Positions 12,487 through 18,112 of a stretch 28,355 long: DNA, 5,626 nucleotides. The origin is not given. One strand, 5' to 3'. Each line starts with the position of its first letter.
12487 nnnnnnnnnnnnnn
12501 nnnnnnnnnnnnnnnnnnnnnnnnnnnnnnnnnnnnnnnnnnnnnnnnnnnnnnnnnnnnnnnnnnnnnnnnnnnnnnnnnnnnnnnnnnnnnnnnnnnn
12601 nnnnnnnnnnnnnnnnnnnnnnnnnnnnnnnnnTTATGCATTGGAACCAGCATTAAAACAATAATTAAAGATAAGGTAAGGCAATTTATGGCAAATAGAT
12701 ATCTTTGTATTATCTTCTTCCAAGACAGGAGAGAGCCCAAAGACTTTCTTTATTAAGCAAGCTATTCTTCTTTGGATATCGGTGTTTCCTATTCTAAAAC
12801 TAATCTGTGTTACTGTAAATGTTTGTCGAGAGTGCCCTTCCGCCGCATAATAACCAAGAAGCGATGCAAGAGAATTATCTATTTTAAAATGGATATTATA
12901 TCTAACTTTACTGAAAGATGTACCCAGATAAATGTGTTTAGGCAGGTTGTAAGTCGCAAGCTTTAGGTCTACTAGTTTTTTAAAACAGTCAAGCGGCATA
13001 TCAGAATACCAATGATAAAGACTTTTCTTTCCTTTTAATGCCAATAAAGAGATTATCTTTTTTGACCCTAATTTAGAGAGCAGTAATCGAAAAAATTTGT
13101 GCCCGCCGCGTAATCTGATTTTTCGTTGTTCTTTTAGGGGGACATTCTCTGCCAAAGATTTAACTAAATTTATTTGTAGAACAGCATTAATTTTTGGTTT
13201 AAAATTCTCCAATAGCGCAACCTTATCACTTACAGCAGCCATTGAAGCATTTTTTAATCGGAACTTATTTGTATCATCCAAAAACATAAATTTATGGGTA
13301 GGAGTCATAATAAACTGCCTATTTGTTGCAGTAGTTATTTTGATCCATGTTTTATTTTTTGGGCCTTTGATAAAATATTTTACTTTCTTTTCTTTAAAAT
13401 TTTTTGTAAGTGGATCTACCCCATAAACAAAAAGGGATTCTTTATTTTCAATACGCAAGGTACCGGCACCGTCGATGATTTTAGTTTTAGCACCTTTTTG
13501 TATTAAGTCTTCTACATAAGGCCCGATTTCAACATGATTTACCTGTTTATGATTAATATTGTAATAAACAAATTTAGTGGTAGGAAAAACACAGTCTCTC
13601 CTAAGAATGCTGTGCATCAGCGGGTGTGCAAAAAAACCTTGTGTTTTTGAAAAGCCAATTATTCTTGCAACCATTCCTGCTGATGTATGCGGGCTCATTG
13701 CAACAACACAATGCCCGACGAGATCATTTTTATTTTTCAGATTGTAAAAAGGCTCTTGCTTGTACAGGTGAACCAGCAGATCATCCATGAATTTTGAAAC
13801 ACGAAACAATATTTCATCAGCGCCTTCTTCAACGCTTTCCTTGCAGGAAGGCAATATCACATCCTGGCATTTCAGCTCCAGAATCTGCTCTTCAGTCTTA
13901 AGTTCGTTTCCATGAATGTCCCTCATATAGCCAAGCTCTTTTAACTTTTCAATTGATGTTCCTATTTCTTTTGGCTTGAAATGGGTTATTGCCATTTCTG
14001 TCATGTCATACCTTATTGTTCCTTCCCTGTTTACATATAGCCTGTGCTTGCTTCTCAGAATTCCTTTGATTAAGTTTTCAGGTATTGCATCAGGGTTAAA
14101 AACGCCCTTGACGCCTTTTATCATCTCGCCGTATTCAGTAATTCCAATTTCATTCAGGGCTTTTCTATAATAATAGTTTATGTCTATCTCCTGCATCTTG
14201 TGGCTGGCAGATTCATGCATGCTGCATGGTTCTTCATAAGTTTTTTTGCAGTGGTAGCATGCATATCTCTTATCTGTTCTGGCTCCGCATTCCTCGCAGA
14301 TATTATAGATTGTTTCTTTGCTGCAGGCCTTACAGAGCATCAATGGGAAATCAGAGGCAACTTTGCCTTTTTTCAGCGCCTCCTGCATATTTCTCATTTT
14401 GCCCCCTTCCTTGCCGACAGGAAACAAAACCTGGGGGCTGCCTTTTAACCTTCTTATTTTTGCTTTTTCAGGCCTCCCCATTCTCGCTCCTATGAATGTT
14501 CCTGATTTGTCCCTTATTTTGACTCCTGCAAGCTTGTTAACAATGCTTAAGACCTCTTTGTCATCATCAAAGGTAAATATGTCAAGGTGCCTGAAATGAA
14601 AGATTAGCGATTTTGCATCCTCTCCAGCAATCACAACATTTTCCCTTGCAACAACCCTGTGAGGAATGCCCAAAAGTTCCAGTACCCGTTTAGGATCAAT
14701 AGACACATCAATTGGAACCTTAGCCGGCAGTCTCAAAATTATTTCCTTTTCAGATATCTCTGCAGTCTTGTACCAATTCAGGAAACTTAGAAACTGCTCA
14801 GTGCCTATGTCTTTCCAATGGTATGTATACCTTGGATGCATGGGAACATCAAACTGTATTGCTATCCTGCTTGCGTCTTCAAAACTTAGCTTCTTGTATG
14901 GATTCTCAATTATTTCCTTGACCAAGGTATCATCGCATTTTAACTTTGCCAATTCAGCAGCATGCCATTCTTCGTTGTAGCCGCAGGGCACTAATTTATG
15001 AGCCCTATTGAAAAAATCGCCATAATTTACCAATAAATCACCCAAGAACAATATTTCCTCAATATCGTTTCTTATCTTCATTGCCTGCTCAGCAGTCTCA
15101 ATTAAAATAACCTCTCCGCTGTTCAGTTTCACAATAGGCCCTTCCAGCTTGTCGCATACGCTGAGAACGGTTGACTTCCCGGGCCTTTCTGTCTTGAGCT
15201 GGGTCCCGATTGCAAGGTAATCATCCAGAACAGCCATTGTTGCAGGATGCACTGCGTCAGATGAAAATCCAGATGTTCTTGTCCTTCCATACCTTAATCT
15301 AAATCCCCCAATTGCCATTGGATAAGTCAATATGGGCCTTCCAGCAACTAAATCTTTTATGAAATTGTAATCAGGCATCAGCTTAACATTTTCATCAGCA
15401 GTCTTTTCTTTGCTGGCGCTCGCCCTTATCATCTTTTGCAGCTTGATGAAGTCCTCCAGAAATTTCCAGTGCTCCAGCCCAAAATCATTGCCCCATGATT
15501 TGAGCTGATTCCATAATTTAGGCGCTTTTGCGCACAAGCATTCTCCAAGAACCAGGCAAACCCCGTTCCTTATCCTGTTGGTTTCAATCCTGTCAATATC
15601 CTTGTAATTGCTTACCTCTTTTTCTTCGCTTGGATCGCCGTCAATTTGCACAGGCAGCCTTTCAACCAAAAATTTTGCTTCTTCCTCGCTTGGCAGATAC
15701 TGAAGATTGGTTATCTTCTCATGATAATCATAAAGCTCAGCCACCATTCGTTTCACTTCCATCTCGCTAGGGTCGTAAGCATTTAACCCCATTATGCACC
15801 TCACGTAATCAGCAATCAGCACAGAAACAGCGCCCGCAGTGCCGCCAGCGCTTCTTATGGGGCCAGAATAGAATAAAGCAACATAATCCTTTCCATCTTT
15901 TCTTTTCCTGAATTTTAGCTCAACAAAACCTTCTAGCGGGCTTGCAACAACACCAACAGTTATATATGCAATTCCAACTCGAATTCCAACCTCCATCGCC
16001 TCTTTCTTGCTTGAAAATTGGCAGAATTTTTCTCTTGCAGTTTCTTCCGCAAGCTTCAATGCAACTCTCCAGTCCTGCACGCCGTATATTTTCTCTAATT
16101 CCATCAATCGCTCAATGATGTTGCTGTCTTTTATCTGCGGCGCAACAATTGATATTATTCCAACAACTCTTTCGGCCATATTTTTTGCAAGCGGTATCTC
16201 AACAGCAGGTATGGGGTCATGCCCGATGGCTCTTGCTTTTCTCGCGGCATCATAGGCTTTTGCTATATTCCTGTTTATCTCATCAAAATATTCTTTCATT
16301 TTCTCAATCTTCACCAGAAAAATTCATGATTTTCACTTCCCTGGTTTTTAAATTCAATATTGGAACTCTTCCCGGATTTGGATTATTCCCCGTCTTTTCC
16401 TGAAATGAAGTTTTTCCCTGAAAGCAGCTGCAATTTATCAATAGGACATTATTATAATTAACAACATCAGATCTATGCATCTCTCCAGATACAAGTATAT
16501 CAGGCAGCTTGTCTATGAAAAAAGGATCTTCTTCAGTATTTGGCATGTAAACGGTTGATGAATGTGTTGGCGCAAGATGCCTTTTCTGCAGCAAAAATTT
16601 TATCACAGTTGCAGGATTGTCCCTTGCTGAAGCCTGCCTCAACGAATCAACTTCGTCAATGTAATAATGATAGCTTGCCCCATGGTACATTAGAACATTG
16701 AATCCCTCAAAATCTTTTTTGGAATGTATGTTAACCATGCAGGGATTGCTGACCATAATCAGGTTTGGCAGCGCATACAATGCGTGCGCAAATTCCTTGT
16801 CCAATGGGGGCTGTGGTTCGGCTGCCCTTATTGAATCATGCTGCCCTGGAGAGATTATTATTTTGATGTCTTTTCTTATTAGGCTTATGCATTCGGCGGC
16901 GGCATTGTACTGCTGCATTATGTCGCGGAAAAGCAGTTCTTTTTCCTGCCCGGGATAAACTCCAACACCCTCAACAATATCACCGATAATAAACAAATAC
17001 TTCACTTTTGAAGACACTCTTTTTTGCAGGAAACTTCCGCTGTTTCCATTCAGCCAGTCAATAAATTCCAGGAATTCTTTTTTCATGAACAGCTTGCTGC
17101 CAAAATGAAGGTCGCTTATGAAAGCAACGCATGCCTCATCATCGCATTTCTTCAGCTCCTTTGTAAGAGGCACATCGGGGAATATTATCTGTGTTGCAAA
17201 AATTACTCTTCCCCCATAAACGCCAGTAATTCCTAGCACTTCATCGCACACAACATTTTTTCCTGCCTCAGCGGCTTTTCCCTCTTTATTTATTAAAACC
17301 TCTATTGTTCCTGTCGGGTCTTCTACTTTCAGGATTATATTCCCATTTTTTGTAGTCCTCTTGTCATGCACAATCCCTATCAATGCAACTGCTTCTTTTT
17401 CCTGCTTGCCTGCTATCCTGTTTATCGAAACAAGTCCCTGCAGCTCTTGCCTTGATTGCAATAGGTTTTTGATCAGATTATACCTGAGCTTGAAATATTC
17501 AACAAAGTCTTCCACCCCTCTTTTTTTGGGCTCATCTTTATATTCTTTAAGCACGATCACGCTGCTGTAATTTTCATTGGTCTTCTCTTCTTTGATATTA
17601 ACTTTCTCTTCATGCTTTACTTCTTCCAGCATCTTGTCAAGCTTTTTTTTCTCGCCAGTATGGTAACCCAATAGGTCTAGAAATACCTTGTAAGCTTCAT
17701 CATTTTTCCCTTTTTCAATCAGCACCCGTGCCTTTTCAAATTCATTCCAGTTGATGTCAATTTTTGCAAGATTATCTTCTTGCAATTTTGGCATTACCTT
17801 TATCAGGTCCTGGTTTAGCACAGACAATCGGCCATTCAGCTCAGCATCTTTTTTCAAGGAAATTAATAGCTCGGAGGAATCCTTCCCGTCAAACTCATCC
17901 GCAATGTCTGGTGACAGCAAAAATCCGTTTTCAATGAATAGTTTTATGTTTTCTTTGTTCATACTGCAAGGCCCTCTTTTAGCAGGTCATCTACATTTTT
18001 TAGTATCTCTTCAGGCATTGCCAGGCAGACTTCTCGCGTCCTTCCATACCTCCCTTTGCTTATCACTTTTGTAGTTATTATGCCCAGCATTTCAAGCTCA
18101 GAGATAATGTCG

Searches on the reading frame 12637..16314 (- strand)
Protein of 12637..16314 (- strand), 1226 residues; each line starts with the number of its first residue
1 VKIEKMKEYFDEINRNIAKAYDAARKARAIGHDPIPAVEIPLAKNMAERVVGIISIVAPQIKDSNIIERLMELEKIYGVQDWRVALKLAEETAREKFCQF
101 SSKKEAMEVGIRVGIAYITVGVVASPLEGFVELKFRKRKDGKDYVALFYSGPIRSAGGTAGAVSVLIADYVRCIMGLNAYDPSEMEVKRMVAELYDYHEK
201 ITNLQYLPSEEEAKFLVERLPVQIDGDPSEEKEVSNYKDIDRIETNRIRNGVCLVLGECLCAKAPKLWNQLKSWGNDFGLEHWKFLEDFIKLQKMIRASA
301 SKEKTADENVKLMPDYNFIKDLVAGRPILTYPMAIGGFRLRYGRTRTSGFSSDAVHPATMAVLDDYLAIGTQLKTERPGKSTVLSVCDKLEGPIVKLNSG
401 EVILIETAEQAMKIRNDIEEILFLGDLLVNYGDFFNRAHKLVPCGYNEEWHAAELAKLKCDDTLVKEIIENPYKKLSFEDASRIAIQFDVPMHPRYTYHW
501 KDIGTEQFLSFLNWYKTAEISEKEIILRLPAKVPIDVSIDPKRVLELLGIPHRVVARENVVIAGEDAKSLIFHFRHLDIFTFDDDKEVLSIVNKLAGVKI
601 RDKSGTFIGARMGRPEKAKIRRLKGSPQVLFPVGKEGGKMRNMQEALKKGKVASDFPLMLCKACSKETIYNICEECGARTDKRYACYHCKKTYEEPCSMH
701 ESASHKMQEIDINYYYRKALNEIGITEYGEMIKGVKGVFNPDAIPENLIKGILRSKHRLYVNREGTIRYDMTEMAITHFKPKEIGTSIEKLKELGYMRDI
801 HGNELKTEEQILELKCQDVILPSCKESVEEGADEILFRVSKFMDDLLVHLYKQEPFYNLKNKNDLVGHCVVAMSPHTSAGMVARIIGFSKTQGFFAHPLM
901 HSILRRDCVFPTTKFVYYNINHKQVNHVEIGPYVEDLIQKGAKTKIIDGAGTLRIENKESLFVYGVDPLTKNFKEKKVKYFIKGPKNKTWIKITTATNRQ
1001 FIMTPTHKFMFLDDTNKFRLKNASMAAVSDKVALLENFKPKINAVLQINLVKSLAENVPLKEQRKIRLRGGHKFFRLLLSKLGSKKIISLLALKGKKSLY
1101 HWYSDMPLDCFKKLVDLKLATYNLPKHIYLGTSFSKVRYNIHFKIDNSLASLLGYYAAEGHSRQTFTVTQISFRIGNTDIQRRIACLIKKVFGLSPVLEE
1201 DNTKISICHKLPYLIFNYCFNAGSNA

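Call 5: search_protein_families(library=pfam, proteins=[window:12637-16314:-], max_evalue=0.01)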
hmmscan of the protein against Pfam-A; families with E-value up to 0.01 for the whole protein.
window:12637-16314:- (1226 aa): 4 families
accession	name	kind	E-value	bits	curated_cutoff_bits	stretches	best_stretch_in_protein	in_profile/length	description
PF24844.1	PolC_DP2_central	-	5.4e-113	378.1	24.3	1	307-692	3-369/372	DNA polymerase II large subunit DP2, central domain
PF03833.19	PolC_DP2_N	-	3.8e-83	279.2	24.3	1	8-291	1-270/271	DNA polymerase II large subunit DP2, N-terminal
PF24846.1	PolC_DP2_cat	-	2.4e-66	224.2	24.3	1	730-908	6-177/299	DNA polymerase II large subunit DP2, catalytic domain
PF14890.11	Intein_splicing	-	4.1e-07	30.4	35.8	1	965-1041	25-101/155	Intein splicing domain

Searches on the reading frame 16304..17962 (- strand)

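Call 43: search_protein_families(library=pfam, proteins=[window:16304-17962:-], max_evalue=0.001)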
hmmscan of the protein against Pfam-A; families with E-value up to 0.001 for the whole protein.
window:16304-17962:- (552 aa): 2 families
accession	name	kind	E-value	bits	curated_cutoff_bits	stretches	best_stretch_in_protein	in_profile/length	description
PF04042.21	DNA_pol_E_B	-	2.7e-15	56.8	29.1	1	279-497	1-206/210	DNA polymerase alpha/epsilon subunit B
PF01336.31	tRNA_anti-codon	-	1.4e-05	25.4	27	1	192-248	1-56/75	OB-fold nucleic acid binding domain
